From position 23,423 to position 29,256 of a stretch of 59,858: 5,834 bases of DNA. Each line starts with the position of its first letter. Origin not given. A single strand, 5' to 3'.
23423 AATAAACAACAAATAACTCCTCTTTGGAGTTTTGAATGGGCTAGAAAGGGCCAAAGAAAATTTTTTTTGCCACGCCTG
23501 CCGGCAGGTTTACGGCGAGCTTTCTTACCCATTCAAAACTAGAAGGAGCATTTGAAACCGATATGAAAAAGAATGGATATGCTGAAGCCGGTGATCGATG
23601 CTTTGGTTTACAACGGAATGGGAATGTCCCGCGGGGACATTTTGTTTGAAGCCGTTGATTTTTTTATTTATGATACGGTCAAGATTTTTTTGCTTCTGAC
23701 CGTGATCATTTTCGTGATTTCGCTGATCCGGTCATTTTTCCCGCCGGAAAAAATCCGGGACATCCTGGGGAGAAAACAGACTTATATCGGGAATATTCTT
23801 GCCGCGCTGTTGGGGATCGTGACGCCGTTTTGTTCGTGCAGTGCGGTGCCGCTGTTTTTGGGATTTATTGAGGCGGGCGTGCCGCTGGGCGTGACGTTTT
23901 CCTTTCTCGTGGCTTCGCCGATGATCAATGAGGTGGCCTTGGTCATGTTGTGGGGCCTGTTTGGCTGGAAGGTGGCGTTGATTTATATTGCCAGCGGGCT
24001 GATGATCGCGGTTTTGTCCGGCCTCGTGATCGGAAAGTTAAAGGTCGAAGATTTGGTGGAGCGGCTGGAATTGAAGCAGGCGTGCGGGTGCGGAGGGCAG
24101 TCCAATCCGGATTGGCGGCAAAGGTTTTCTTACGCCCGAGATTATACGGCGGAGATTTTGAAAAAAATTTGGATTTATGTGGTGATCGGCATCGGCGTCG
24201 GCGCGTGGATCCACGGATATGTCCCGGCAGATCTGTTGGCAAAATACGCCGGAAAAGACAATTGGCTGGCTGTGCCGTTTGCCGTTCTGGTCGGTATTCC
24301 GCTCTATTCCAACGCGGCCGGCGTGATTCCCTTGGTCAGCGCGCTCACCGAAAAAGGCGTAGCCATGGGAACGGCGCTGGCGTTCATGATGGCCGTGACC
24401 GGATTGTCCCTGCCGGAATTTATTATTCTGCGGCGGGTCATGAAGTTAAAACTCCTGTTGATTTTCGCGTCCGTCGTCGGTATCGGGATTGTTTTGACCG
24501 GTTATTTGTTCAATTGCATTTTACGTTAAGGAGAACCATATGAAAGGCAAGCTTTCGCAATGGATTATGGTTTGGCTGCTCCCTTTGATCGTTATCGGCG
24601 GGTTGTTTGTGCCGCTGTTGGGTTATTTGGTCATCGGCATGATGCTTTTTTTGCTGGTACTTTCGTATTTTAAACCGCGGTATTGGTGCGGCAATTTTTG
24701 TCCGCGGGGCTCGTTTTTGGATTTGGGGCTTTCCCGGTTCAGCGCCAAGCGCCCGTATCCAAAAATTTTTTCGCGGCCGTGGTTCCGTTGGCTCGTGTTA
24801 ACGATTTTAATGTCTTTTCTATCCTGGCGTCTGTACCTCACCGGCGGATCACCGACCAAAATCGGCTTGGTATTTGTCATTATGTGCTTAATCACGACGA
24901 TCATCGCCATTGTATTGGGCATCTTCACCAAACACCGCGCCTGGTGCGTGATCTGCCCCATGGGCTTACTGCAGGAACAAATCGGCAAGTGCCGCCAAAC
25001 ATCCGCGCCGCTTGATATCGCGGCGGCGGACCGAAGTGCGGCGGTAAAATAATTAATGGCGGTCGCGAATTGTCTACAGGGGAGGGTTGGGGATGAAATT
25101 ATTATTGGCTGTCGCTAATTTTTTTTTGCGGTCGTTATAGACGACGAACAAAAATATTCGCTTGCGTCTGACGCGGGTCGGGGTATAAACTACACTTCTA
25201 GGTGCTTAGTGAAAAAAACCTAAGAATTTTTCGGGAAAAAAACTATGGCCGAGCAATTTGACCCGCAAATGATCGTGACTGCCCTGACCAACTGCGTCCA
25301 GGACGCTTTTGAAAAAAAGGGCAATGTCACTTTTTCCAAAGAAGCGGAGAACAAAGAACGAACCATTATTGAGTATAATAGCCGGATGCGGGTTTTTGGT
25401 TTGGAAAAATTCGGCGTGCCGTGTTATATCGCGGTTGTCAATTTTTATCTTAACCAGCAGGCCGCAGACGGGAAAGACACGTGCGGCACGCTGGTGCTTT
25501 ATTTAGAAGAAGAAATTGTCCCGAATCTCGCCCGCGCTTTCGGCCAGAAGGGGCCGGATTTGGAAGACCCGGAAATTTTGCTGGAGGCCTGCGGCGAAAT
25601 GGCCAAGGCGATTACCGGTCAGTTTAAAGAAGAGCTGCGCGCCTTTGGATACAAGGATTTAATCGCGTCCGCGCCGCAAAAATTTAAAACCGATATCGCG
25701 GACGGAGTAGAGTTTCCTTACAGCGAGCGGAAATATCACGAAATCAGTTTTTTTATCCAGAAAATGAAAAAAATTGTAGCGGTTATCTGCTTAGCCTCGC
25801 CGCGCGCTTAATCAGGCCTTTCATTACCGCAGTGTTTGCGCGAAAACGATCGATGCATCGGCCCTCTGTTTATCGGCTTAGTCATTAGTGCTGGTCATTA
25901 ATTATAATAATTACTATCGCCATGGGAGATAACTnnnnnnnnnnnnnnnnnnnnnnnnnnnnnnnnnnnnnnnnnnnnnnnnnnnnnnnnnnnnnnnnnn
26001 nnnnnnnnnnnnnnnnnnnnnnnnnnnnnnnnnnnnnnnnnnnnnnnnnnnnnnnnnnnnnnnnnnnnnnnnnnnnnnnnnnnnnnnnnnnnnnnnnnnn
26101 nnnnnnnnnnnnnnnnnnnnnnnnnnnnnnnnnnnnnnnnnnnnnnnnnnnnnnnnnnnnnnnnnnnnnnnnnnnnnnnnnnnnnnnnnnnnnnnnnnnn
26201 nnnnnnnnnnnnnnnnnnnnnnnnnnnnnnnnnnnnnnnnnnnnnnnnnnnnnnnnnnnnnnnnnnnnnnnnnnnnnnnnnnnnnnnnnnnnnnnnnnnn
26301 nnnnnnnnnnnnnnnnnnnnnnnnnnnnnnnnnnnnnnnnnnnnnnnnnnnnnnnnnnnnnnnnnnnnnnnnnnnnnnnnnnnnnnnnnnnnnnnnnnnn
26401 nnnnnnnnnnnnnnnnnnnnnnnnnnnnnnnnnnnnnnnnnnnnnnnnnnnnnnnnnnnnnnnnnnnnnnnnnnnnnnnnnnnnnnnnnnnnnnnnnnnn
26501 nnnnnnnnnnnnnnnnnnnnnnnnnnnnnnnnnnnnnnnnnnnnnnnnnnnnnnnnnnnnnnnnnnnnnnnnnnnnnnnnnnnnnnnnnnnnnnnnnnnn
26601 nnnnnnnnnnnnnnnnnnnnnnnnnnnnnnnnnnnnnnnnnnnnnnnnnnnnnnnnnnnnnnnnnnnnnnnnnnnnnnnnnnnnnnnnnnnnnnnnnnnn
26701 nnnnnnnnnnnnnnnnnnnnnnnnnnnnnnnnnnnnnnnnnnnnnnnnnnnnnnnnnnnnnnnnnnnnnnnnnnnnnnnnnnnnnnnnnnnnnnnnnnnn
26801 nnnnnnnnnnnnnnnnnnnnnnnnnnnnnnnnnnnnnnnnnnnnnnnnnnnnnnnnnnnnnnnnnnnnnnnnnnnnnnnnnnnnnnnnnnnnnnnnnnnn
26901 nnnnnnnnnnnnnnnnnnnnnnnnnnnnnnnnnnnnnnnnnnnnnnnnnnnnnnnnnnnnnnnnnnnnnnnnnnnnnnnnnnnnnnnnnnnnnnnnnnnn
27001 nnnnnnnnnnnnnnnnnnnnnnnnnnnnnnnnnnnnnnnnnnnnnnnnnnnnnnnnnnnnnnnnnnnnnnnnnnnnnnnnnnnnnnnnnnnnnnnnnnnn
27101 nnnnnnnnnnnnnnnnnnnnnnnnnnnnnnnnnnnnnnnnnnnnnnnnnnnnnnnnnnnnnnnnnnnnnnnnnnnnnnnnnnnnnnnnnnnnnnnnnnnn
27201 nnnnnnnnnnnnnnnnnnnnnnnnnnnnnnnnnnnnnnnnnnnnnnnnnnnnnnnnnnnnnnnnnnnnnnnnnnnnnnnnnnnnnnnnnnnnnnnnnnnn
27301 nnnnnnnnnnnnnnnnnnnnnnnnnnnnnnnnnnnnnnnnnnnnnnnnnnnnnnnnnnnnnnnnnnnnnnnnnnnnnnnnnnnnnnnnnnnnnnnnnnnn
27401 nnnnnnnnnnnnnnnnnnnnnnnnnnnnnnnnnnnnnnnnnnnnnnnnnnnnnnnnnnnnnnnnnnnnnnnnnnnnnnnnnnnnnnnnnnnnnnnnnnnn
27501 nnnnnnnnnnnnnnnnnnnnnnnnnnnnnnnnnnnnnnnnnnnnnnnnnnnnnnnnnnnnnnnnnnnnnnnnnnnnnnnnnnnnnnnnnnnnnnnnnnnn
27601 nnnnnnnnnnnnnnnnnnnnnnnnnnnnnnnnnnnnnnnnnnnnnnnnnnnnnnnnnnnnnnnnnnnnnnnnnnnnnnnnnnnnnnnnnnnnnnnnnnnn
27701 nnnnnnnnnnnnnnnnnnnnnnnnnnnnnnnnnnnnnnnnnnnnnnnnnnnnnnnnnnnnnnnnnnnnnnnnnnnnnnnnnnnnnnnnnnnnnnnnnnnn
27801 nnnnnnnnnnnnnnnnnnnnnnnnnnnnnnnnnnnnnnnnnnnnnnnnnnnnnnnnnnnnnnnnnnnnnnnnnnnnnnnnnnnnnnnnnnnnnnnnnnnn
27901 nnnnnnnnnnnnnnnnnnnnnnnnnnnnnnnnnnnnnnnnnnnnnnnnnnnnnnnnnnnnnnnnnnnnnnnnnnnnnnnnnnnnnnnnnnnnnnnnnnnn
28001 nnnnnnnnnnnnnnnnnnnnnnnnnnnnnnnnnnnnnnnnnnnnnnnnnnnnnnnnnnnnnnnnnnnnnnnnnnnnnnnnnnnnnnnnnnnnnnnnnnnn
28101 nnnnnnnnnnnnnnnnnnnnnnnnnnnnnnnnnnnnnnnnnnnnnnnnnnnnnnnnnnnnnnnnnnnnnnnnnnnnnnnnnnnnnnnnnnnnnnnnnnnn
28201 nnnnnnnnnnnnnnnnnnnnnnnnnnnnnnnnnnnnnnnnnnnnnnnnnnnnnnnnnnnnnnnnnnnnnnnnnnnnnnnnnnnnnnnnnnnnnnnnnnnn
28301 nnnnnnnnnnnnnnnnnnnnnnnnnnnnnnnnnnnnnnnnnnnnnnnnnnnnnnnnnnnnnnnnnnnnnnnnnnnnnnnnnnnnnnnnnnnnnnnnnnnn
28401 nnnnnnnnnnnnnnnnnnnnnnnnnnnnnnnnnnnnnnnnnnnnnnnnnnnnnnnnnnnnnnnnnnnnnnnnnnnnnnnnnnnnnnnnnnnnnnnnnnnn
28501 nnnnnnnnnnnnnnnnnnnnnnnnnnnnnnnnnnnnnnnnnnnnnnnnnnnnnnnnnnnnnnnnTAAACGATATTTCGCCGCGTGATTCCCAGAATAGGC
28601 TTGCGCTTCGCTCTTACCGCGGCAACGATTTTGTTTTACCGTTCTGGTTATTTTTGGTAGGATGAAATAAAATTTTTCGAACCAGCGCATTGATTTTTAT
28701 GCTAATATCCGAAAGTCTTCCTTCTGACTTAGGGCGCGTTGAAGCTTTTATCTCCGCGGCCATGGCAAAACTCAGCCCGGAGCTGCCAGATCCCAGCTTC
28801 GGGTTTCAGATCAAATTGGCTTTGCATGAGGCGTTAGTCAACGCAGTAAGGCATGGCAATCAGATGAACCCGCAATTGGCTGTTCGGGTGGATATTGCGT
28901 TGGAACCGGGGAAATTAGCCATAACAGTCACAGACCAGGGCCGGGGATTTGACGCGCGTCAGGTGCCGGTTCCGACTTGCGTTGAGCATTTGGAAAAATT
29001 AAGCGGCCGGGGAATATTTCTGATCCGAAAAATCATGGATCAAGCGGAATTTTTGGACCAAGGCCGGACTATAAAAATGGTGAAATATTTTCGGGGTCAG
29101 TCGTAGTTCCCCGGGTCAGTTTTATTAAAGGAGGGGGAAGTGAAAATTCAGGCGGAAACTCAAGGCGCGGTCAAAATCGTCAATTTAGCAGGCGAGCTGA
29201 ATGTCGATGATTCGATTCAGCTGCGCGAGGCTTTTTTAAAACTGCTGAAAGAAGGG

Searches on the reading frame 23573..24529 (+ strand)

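Call 64: search_protein_families(library=pfam, proteins=[window:23573-24529:+], max_evalue=0.01)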
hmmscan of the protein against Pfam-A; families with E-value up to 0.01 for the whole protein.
window:23573-24529:+ (318 aa): 1 family
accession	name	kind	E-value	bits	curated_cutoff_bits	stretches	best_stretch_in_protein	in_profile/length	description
PF03773.19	ArsP_1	-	4.9e-83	279.1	32.3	1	25-314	3-293/294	Predicted permease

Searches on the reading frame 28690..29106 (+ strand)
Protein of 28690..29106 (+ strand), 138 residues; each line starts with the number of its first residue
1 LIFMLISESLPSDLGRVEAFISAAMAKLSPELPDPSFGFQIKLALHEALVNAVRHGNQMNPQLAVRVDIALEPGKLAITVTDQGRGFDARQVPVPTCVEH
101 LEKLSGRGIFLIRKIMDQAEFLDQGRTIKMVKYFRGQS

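Call 64: search_protein_families(library=pfam, proteins=[window:28690-29106:+], max_evalue=0.01)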
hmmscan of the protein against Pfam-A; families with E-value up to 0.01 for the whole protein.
window:28690-29106:+ (138 aa): 2 families
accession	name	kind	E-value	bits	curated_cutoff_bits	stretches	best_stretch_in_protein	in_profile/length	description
PF13581.12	HATPase_c_2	-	1.4e-24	86.9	27.4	1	11-132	2-127/127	Histidine kinase-like ATPase domain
PF02518.31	HATPase_c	-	4e-07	30.9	26.4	1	41-117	6-85/111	Histidine kinase-, DNA gyrase B-, and HSP90-like ATPase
